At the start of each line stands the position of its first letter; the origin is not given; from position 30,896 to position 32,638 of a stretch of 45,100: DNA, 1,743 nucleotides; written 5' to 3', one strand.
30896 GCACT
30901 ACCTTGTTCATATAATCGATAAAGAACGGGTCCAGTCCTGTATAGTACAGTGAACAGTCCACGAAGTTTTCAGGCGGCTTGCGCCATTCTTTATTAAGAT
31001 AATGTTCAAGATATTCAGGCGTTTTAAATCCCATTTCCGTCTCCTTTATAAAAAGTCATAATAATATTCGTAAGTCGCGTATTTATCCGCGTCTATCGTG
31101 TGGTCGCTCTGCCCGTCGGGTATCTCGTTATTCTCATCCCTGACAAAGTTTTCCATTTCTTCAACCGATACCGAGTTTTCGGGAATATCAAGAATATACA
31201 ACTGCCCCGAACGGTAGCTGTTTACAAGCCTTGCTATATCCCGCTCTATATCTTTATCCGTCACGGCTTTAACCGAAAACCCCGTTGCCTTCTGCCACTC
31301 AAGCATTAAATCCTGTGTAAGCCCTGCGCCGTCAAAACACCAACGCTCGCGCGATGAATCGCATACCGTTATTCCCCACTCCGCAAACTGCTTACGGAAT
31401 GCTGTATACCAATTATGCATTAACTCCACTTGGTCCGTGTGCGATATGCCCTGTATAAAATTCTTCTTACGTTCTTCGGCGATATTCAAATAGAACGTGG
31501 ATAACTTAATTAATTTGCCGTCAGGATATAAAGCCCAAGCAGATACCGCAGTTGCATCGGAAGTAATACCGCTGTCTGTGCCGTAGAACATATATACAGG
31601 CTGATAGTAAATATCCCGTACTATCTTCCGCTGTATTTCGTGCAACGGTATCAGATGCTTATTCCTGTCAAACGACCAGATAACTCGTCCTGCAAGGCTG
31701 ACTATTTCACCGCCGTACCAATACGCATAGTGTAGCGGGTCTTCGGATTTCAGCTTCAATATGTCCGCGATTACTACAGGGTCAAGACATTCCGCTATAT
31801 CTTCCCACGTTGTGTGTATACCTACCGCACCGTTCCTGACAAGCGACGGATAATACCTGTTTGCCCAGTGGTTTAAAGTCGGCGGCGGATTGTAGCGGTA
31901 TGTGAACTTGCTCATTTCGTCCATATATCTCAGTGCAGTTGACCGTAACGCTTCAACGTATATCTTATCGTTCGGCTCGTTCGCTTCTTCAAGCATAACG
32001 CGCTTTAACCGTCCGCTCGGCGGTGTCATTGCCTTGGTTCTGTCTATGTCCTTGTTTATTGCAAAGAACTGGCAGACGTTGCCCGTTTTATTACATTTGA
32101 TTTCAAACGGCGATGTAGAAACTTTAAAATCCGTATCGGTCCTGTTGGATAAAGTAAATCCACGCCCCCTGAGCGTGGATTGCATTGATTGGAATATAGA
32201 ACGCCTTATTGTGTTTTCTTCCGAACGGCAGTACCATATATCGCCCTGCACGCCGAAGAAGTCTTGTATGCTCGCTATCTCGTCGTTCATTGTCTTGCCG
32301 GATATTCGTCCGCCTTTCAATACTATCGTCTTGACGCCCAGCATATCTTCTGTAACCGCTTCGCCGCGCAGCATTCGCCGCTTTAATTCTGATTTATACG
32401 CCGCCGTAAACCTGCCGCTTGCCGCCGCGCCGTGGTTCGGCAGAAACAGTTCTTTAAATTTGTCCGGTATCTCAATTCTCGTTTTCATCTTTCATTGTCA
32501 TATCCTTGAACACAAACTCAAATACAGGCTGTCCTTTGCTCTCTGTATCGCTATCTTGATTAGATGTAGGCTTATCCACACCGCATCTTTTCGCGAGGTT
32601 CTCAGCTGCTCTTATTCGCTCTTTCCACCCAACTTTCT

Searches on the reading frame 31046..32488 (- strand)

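Call 49: search_protein_families(library=pfam, proteins=[window:31046-32488:-], max_evalue=0.001)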
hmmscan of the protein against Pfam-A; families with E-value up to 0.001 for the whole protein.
window:31046-32488:- (480 aa): 2 families
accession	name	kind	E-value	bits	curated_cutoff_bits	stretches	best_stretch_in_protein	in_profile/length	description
PF04466.19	Terminase_3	-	9.5e-13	48.6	23.2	1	54-261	4-201/201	Phage terminase large subunit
PF17289.8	Terminase_6C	-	0.00059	20.3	22.6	0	400-471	75-151/155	Terminase RNaseH-like domain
